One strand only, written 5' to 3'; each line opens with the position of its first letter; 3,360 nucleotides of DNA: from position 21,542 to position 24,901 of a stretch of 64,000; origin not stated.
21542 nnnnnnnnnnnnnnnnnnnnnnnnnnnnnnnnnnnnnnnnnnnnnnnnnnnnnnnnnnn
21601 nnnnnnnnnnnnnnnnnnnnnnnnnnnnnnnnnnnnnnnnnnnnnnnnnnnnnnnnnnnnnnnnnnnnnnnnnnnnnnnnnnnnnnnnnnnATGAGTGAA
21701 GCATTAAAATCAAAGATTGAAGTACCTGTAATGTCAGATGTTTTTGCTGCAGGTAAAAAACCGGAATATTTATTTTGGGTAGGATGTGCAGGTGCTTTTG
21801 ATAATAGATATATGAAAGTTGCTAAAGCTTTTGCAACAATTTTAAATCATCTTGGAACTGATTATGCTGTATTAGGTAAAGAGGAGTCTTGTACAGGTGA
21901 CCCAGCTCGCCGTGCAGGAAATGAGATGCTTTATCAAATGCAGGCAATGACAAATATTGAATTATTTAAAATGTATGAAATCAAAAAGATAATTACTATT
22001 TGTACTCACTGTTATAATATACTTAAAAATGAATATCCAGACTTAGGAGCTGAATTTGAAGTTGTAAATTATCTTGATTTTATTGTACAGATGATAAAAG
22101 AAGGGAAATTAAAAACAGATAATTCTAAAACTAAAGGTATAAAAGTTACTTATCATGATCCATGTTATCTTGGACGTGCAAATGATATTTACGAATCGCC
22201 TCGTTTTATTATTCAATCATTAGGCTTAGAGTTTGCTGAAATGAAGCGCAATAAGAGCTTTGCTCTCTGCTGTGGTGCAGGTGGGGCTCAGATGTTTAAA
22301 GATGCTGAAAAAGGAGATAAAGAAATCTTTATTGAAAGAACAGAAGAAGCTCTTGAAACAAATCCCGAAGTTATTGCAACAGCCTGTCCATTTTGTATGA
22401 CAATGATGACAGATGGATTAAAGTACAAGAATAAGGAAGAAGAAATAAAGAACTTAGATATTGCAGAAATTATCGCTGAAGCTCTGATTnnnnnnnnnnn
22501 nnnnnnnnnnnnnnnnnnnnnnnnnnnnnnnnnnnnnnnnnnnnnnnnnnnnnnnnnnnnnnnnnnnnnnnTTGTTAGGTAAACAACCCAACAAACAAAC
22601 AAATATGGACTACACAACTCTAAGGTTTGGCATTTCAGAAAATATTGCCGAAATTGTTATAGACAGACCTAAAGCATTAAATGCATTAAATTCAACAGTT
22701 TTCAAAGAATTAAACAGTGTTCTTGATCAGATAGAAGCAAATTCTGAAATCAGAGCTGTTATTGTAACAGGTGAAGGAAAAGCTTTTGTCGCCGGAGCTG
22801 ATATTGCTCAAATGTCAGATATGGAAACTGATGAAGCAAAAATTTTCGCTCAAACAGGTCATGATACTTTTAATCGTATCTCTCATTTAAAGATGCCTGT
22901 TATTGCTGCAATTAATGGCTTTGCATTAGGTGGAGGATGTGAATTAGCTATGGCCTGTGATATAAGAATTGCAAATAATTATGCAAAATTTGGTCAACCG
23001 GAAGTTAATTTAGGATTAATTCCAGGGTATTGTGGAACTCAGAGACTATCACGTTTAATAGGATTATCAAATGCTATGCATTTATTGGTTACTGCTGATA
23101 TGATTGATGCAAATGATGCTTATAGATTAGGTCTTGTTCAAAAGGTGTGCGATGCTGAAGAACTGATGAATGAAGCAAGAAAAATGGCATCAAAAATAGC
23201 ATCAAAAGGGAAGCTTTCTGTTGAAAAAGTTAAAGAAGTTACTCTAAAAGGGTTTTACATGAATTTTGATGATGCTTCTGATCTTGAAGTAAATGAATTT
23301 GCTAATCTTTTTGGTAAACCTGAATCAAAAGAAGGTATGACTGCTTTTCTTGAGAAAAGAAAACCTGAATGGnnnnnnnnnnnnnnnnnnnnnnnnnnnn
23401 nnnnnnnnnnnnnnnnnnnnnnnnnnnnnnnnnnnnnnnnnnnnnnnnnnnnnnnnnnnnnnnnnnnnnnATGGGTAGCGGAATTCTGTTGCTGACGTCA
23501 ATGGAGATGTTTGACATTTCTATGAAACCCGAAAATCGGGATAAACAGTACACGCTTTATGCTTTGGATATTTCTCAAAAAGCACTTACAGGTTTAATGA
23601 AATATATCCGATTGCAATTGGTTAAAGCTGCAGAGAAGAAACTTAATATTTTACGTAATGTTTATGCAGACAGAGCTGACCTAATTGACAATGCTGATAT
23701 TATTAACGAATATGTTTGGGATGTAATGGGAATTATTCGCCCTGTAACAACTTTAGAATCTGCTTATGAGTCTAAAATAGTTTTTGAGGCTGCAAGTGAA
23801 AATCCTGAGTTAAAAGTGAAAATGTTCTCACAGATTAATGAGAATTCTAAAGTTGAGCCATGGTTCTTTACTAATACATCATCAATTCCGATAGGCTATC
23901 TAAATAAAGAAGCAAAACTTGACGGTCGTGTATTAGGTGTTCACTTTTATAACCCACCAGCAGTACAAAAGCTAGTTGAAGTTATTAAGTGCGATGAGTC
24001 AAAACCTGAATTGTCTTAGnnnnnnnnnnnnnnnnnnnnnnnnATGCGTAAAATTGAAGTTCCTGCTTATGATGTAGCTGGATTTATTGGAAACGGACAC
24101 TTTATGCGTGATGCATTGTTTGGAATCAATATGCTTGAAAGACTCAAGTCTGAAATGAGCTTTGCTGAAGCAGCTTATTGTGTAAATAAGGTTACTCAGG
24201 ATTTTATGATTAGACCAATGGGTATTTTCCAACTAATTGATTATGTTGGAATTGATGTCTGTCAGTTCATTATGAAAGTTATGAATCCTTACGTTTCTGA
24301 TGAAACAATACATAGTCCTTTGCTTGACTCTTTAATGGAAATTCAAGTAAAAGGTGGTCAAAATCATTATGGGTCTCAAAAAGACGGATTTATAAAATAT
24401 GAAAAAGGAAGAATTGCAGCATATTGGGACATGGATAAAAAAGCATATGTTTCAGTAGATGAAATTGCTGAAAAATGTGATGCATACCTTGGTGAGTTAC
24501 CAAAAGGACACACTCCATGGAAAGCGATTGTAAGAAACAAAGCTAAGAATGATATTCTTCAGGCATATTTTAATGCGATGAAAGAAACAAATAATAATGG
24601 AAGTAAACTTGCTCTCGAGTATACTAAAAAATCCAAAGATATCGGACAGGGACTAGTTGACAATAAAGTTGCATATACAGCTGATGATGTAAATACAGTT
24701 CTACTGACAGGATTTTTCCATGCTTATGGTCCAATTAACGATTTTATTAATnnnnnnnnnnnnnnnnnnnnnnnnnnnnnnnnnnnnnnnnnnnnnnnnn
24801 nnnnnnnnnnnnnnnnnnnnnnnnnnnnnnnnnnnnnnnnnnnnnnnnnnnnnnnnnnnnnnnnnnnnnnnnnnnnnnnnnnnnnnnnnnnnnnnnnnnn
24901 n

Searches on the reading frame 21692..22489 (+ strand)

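Call 66: search_protein_families(library=pfam, proteins=[window:21692-22489:+], max_evalue=0.00001)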
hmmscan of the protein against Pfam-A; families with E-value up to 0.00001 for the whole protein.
window:21692-22489:+ (266 aa): 1 family
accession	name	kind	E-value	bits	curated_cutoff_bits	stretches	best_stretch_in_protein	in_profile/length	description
PF02754.22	CCG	-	7.9e-32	109.7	20.6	2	152-239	1-84/85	Cysteine-rich domain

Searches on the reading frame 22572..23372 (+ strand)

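Call 66: search_protein_families(library=pfam, proteins=[window:22572-23372:+], max_evalue=0.00001)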
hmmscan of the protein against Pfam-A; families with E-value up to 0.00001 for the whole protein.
window:22572-23372:+ (267 aa): 2 families
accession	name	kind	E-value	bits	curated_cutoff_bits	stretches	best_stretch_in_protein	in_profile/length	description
PF00378.25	ECH_1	-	1.5e-73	247.7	27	1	21-267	2-248/251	Enoyl-CoA hydratase/isomerase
PF16113.10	ECH_2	-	4.1e-39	135.4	27.2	1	27-254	3-233/335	Enoyl-CoA hydratase/isomerase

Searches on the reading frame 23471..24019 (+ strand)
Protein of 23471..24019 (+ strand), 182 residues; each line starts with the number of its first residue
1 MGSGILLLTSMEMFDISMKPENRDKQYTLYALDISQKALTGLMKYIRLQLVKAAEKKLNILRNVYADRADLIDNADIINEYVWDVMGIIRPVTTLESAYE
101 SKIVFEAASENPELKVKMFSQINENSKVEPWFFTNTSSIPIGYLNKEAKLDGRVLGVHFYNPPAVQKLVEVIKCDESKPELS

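Call 43: find_encoding_contigs(protein=window:23471-24019:+, flank=10000, max_places=6)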
Protein window:23471-24019:+ (182 aa): no gene with exactly this product is on record in the collection.

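Call 66: search_protein_families(library=pfam, proteins=[window:23471-24016:+], max_evalue=0.00001)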
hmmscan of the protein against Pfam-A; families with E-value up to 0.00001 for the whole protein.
window:23471-24016:+ (182 aa): 1 family
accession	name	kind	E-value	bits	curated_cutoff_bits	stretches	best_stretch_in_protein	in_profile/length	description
PF02737.24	3HCDH_N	-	9.1e-25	88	22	1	37-180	33-158/180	3-hydroxyacyl-CoA dehydrogenase, NAD binding domain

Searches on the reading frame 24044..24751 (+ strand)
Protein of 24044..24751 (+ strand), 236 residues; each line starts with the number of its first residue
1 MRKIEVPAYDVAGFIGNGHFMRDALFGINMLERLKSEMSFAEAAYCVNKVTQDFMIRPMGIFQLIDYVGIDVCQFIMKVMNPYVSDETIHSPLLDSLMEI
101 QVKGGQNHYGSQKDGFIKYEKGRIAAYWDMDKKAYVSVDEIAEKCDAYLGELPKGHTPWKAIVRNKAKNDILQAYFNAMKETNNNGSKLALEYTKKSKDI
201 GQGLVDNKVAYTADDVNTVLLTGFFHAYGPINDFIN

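Call 66: search_protein_families(library=pfam, proteins=[window:24044-24751:+], max_evalue=0.00001)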
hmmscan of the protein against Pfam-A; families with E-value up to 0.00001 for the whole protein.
window:24044-24751:+ (236 aa): 1 family
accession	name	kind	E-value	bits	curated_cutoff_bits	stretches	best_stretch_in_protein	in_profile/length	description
PF00725.27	3HCDH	-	9.7e-08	32.9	22.1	1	48-107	30-90/97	3-hydroxyacyl-CoA dehydrogenase, C-terminal domain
